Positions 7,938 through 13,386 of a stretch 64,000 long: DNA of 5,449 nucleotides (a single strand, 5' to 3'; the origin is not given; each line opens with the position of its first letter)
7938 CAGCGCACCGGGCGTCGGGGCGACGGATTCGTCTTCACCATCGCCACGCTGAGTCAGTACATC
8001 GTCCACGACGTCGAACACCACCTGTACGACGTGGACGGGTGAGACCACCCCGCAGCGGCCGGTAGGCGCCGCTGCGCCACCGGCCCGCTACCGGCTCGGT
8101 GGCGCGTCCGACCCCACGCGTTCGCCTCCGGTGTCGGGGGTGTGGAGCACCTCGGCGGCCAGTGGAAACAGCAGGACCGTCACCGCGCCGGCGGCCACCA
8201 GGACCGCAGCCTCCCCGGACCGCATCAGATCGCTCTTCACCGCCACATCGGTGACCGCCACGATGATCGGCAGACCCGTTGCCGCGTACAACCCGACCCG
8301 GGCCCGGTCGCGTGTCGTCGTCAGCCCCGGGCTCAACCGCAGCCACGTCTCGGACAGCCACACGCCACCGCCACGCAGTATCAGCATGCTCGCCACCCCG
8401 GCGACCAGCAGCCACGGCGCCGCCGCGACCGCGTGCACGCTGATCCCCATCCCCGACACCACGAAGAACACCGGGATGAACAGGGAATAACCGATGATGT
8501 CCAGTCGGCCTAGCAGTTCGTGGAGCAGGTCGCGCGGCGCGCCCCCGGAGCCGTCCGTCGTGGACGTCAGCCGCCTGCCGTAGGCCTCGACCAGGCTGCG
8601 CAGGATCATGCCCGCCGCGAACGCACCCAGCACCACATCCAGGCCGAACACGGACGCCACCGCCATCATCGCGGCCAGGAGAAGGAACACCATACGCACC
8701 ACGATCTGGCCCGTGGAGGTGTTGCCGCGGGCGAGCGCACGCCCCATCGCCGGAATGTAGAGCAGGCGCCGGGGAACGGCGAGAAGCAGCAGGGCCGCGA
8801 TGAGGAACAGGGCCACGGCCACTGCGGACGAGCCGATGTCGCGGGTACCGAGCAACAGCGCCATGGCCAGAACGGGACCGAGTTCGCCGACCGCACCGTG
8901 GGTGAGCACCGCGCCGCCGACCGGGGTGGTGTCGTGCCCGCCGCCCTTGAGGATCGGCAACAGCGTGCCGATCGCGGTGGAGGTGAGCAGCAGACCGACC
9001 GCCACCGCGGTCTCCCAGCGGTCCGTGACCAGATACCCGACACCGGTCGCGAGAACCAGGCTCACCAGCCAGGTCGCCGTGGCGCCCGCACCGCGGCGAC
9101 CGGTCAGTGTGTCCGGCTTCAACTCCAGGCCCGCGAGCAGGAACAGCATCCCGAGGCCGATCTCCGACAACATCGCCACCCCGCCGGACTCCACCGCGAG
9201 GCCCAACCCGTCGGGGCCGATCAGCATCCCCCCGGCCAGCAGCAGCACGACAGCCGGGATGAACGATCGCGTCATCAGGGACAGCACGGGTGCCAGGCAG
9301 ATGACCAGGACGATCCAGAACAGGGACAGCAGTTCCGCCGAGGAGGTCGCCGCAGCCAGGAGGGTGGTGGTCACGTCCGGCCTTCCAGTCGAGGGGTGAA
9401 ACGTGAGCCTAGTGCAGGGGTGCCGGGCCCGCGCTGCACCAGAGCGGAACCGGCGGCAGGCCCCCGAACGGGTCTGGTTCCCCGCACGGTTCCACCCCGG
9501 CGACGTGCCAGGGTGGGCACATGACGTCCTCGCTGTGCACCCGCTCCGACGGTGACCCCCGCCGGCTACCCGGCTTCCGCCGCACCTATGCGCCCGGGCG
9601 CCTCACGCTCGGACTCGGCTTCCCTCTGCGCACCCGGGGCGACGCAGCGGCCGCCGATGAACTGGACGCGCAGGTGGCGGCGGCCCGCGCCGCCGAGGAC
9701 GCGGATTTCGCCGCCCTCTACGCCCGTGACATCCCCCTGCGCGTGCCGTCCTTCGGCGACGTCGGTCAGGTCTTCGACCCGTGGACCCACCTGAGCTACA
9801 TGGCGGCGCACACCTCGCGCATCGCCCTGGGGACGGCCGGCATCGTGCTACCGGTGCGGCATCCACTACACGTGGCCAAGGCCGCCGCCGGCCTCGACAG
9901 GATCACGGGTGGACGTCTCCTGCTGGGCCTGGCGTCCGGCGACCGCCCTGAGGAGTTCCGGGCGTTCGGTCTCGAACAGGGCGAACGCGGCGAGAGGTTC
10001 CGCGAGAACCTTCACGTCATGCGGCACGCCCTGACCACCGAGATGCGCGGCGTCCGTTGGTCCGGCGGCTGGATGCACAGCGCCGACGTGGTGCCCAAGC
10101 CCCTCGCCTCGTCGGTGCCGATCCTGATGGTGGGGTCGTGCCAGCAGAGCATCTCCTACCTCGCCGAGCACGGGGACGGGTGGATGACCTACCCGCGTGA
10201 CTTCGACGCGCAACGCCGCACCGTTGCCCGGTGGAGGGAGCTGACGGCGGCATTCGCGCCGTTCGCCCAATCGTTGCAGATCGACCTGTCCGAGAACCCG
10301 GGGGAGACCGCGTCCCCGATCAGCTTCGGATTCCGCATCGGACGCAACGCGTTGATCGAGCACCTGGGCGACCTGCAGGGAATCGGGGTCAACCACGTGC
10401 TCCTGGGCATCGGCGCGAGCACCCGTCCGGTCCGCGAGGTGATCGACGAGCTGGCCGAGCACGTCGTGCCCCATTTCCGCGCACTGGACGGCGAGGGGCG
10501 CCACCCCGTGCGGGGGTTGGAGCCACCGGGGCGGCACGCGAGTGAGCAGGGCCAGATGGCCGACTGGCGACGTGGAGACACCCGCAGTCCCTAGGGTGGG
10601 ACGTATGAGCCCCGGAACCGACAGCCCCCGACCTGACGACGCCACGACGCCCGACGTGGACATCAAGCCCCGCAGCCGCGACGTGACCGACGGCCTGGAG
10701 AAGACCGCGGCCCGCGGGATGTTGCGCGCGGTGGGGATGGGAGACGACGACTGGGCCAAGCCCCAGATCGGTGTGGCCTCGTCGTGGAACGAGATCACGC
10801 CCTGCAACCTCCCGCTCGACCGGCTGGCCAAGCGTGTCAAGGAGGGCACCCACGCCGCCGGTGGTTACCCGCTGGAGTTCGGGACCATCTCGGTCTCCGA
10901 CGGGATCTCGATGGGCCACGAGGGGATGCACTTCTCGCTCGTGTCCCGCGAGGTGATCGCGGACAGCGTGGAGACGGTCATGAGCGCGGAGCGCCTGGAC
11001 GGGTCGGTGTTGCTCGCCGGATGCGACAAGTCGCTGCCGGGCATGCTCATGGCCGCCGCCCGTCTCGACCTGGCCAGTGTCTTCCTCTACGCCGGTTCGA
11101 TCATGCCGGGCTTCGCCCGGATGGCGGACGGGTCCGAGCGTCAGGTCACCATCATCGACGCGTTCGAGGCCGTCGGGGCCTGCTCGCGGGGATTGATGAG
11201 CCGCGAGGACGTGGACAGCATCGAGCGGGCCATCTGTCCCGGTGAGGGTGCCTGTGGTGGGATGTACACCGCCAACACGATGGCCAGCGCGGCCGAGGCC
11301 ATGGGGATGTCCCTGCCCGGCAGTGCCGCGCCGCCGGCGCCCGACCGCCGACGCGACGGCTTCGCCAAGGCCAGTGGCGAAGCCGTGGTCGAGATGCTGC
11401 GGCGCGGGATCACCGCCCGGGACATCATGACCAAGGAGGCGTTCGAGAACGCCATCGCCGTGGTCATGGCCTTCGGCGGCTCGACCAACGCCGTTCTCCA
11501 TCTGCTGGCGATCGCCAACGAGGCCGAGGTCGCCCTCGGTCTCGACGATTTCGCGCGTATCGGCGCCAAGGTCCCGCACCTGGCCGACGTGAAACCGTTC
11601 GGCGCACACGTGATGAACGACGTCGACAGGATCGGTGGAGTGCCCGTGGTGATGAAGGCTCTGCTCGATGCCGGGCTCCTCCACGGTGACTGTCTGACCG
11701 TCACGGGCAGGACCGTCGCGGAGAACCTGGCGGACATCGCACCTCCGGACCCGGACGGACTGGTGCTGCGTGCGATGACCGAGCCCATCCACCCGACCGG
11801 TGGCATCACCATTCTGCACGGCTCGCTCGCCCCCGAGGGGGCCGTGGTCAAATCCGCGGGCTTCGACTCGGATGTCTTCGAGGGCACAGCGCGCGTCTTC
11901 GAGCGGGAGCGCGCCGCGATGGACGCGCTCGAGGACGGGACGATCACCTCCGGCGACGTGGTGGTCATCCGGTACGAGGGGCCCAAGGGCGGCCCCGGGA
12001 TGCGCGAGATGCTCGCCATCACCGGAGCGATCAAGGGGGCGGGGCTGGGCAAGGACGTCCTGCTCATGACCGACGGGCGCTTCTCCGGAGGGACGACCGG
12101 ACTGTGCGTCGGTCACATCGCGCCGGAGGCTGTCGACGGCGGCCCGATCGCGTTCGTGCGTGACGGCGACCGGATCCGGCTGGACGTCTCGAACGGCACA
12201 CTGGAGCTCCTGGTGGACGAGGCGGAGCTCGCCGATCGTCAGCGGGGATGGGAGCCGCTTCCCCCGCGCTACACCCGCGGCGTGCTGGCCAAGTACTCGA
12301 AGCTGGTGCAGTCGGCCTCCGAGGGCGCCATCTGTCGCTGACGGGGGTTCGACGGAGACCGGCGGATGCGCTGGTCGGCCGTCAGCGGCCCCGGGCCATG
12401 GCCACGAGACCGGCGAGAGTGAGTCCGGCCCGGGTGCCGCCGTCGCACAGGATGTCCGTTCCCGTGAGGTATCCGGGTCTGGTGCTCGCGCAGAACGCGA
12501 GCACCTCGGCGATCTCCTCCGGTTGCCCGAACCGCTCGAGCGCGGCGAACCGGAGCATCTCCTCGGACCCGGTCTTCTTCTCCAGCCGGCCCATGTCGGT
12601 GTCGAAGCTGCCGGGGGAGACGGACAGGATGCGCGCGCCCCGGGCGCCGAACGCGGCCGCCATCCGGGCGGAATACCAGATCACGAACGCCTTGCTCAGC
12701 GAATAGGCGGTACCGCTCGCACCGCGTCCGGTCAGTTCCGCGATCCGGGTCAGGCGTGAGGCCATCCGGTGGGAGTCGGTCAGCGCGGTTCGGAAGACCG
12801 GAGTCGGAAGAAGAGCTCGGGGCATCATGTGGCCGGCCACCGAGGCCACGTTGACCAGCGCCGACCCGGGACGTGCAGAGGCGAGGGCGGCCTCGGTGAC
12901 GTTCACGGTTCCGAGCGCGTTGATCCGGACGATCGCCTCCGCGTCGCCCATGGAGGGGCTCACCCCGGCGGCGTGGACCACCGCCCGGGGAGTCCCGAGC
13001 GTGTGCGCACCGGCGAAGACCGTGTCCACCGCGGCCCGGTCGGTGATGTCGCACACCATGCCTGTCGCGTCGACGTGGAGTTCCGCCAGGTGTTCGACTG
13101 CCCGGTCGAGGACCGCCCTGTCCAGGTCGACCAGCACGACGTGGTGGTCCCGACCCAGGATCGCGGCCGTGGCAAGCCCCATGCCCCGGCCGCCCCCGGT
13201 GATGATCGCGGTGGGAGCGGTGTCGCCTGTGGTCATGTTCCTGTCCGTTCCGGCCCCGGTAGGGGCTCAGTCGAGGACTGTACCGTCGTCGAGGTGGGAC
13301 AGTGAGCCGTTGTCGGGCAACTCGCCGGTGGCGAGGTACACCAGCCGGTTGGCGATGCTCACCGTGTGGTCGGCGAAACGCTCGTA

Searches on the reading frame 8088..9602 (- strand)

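Call 88: search_protein_families(library=pfam, proteins=[window:8088-9602:-], max_evalue=0.00001)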
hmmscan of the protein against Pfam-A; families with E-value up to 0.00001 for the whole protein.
window:8088-9602:- (504 aa): 1 family
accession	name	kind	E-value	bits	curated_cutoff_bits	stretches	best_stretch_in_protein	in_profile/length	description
PF00999.27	Na_H_Exchanger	-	1.7e-29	103.3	26.2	1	99-481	2-372/375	Sodium/hydrogen exchanger, transmembrane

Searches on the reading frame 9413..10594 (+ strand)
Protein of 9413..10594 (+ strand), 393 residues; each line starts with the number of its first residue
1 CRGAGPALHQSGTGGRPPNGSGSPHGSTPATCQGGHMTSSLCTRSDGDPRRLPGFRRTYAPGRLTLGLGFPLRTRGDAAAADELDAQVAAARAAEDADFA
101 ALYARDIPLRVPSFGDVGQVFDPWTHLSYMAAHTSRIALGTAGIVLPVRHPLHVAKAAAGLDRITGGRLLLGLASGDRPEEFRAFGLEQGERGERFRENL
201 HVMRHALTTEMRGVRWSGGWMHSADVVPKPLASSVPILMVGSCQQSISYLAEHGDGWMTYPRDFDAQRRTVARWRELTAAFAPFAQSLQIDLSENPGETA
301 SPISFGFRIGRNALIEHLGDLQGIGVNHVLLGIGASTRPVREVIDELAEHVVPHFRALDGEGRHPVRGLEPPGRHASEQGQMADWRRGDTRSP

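Call 88: search_protein_families(library=pfam, proteins=[window:9413-10594:+], max_evalue=0.00001)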
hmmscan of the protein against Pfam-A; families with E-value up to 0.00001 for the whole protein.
window:9413-10594:+ (393 aa): 1 family
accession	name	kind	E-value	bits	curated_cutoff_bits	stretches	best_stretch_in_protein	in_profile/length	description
PF00296.26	Bac_luciferase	-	1.2e-42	146.9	27.9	1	75-281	12-213/314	Luciferase-like monooxygenase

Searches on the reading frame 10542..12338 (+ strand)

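Call 88: search_protein_families(library=pfam, proteins=[window:10542-12338:+], max_evalue=0.00001)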
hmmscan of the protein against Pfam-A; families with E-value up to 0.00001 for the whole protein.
window:10542-12338:+ (599 aa): 2 families
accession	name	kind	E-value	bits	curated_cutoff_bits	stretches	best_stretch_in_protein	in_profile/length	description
PF00920.27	ILVD_EDD_N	-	2.7e-133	444.5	27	1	73-395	1-316/316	Dihydroxy-acid/6-phosphogluconate dehydratase N-terminal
PF24877.1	ILV_EDD_C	-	1.4e-74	250.1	27.7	1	408-596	2-191/191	Dihydroxy-acid/6-phosphogluconate dehydratase C-terminal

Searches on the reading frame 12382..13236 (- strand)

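Call 88: search_protein_families(library=pfam, proteins=[window:12382-13236:-], max_evalue=0.00001)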
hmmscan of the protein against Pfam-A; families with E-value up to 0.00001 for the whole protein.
window:12382-13236:- (284 aa): 4 families
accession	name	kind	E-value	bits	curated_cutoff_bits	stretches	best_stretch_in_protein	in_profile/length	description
PF13561.12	adh_short_C2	-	7.2e-29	101.5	27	2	174-268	139-235/236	Enoyl-(Acyl carrier protein) reductase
PF00106.31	adh_short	-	1.3e-23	84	26.6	1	9-137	2-141/195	short chain dehydrogenase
PF01370.27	Epimerase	-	1.3e-08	35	20.9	1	11-199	2-163/240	NAD dependent epimerase/dehydratase family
PF08659.16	KR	-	7.7e-06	26.4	22.6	0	9-93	2-92/180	KR domain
